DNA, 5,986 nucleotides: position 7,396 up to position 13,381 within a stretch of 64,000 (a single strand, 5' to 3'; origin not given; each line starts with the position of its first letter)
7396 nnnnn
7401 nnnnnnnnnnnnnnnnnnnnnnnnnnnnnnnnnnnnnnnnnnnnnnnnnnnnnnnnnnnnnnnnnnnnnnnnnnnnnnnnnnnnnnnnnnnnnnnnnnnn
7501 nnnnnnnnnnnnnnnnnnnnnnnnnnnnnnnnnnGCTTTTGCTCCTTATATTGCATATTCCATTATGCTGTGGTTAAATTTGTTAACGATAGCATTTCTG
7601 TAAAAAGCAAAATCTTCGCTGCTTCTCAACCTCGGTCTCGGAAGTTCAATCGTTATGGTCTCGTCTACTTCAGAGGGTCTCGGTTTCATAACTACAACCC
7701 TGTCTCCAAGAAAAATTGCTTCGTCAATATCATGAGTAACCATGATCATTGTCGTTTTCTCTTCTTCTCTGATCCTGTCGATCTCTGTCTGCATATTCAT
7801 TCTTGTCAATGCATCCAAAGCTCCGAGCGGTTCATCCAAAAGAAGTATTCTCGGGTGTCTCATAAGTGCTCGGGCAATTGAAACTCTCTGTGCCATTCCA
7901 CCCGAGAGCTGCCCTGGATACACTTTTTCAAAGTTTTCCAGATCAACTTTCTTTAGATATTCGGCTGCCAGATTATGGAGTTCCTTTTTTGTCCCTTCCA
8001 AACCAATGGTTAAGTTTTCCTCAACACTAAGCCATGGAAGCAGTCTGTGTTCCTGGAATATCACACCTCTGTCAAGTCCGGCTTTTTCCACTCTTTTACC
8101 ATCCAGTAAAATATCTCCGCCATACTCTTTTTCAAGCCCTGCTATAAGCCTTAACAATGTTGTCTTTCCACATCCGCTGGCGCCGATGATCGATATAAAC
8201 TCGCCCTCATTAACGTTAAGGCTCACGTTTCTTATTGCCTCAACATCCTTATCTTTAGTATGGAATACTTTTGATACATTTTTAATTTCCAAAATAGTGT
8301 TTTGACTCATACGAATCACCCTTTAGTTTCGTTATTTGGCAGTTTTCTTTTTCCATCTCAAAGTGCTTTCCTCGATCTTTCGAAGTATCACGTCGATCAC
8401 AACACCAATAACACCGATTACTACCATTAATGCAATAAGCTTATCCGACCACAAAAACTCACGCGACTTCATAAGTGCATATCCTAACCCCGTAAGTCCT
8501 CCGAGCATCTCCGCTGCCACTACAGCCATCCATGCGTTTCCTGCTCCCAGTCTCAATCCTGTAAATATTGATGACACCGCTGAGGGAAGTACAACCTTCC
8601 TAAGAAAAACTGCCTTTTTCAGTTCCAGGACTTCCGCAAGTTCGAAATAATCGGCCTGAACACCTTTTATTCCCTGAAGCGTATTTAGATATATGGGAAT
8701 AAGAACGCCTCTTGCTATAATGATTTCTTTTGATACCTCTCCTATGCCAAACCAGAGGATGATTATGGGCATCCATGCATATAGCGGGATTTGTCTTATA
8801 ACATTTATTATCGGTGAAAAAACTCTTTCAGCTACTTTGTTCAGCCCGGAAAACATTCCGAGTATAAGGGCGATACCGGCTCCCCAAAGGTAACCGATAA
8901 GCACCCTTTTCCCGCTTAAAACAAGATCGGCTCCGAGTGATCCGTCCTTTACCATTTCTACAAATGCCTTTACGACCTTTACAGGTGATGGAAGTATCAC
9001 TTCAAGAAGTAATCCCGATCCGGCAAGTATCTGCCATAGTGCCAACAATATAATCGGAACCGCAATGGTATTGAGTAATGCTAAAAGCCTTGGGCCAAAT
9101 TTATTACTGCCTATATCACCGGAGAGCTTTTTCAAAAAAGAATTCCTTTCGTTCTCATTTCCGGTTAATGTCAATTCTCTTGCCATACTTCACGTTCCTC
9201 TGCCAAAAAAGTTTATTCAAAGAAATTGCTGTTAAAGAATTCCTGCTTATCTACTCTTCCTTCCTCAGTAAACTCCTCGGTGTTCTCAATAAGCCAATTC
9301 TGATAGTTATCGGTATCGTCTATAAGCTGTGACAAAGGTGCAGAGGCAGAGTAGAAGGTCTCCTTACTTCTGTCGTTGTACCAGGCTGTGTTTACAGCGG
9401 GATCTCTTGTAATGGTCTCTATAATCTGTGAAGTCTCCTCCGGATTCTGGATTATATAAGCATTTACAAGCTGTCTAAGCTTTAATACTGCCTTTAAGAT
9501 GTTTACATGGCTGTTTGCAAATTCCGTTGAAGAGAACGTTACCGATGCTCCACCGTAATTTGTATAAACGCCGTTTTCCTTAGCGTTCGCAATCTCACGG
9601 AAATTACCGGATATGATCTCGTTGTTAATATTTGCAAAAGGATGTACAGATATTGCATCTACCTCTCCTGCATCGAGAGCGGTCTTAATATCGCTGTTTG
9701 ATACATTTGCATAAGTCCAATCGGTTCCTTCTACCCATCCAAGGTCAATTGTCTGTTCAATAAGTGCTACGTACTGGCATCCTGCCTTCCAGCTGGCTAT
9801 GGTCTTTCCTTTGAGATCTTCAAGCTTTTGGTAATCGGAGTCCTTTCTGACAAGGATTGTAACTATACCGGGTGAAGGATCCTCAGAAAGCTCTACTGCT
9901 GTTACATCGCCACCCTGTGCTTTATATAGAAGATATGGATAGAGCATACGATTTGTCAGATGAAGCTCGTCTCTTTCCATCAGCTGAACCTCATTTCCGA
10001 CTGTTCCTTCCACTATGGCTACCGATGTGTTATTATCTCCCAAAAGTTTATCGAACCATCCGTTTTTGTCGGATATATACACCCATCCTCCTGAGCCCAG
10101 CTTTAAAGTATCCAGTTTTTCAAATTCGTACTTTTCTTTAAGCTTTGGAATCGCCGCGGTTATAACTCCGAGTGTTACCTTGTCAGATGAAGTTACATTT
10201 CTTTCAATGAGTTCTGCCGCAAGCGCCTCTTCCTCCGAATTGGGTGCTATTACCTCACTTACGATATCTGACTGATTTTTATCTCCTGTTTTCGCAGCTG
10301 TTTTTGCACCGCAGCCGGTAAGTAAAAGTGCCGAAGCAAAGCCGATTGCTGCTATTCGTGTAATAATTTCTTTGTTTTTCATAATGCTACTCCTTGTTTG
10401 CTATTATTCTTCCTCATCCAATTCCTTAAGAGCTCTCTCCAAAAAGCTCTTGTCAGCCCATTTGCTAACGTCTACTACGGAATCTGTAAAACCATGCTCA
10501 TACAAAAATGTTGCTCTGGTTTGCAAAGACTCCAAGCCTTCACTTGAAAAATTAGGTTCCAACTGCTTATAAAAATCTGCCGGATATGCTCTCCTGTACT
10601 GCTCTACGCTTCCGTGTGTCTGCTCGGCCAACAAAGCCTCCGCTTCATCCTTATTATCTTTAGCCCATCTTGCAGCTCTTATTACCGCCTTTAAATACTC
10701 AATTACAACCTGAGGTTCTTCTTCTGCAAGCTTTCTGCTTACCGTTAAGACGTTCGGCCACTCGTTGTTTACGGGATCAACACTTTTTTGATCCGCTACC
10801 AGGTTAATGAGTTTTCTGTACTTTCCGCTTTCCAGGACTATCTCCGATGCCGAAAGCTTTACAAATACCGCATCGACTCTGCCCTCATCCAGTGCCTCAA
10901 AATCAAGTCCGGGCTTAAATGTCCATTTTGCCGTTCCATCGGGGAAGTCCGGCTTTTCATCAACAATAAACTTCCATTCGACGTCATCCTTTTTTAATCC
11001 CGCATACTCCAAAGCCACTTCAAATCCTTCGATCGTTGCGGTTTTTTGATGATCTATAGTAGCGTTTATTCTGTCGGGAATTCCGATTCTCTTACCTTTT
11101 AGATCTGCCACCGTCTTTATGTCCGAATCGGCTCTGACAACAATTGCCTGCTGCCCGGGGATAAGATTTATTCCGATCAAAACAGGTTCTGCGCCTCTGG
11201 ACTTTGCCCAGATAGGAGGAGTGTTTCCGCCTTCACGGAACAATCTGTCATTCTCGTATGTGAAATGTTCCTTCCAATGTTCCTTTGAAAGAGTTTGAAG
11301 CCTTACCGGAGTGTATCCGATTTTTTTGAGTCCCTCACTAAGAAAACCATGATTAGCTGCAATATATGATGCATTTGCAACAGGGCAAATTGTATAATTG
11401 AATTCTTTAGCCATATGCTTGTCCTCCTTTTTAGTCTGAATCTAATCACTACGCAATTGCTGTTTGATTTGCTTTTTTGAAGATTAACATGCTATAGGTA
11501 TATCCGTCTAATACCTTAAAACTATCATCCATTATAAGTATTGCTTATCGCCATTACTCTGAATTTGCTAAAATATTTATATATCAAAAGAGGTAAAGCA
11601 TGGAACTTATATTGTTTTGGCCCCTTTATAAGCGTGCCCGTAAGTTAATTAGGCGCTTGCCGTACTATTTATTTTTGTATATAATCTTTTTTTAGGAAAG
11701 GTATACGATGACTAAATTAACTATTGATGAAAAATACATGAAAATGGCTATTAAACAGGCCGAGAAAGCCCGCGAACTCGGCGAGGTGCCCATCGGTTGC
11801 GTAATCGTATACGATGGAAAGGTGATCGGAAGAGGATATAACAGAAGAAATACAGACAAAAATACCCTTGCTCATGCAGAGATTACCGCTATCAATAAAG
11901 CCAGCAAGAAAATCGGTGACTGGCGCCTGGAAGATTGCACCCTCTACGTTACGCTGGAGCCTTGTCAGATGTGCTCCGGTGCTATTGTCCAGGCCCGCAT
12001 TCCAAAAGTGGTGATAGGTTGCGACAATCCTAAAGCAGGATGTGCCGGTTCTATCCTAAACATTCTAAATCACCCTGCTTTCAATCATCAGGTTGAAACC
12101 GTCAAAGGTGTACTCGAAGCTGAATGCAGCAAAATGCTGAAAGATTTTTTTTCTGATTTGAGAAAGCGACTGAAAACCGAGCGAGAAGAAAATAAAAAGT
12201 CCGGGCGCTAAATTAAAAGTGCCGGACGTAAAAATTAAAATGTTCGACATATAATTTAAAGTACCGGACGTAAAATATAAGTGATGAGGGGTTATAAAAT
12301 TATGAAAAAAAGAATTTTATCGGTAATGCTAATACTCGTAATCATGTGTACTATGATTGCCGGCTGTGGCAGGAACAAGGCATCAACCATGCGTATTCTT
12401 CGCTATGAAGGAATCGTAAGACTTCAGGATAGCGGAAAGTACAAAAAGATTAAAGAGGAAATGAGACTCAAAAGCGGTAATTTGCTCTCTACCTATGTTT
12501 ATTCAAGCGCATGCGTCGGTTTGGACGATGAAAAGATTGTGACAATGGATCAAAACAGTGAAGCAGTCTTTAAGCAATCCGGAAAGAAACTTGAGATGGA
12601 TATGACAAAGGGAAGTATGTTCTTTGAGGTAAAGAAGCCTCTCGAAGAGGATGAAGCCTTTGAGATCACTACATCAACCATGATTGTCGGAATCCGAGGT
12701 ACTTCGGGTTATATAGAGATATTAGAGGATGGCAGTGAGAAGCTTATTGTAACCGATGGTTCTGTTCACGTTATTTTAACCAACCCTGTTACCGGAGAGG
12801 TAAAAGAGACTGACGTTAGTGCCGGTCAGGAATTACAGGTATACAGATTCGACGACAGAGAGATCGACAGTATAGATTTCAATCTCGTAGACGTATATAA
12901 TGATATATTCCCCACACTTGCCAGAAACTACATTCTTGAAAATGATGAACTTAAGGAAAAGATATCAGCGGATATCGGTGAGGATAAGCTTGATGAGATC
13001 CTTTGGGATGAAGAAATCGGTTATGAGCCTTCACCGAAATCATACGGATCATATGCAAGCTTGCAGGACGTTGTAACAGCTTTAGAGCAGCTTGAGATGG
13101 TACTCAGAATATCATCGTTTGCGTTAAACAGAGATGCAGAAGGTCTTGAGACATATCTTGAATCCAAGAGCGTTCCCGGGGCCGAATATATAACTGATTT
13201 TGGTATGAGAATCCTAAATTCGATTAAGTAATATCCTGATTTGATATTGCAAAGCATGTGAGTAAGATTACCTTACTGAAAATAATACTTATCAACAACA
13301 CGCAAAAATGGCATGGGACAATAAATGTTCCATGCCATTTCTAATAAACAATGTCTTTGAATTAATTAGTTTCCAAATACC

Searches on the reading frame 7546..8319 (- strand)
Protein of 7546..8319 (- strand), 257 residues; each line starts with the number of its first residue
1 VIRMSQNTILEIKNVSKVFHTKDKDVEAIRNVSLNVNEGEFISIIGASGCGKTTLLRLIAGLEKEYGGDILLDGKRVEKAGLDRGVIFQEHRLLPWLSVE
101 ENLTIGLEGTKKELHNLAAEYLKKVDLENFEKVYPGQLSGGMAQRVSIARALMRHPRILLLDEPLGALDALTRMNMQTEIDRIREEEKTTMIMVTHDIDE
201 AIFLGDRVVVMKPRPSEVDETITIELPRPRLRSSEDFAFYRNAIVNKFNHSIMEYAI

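Call 76: search_protein_families(library=pfam, proteins=[window:7546-8319:-], max_evalue=0.00001)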
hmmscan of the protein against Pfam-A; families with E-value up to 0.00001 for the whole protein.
window:7546-8319:- (257 aa): 1 family
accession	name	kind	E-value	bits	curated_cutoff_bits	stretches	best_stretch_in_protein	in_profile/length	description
PF00005.33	ABC_tran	-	2.3e-35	122.6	25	1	30-165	2-136/137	ABC transporter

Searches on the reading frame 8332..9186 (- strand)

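Call 76: search_protein_families(library=pfam, proteins=[window:8332-9186:-], max_evalue=0.00001)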
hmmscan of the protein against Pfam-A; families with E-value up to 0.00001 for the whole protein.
window:8332-9186:- (284 aa): 1 family
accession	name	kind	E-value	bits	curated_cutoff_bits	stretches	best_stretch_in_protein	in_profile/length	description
PF00528.27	BPD_transp_1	-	1.9e-25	90.1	26.4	1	107-272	2-179/184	Binding-protein-dependent transport system inner membrane component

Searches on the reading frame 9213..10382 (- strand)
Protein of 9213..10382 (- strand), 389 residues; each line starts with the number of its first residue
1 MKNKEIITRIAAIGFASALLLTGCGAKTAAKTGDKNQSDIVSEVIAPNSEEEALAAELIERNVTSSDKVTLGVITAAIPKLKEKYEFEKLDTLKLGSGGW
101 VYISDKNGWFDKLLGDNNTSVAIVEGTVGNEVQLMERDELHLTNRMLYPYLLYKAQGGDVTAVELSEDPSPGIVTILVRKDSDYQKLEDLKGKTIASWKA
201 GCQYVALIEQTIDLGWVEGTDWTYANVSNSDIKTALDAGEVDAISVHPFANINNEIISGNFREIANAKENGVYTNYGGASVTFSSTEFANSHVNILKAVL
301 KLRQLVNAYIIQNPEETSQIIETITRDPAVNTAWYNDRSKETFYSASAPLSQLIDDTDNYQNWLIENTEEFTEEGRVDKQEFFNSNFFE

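Call 76: search_protein_families(library=pfam, proteins=[window:9213-10382:-], max_evalue=0.00001)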
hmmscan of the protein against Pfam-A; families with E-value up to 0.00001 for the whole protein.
window:9213-10382:- (389 aa): 2 families
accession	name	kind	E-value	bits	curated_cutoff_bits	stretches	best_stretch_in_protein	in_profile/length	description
PF09084.16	NMT1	-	1.1e-10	42.3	20.5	1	101-316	7-215/216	NMT1/THI5 like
PF12974.12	Phosphonate-bd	-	4.4e-07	30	27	1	132-197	43-110/242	ABC transporter, phosphonate, periplasmic substrate-binding protein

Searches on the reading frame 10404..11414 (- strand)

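Call 50: search_protein_families(library=pfam, proteins=[window:10404-11414:-], max_evalue=0.001)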
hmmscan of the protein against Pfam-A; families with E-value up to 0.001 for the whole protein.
window:10404-11414:- (336 aa): 2 families
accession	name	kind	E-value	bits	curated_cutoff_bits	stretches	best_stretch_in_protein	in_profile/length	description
PF09084.16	NMT1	-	1.2e-08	35.5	20.5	1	86-114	72-100/216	NMT1/THI5 like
PF12974.12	Phosphonate-bd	-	8.2e-05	22.5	27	1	90-118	88-116/242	ABC transporter, phosphonate, periplasmic substrate-binding protein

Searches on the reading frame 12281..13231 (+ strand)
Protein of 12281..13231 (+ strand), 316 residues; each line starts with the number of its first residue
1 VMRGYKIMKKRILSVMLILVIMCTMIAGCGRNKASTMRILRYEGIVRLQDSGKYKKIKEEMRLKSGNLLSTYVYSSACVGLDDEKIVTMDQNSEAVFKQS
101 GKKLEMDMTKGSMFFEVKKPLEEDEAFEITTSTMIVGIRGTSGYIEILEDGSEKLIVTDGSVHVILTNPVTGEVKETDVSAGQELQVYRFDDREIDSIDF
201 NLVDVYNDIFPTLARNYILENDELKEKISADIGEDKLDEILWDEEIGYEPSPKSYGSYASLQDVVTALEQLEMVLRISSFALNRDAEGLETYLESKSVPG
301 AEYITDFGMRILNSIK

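Call 50: search_protein_families(library=pfam, proteins=[window:12281-13231:+], max_evalue=0.001)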
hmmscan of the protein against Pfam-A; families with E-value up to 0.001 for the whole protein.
window:12281-13231:+ (316 aa): 1 family
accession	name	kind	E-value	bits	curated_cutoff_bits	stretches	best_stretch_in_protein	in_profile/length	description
PF04773.18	FecR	-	2.1e-10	41.3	24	1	70-162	4-96/97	FecR protein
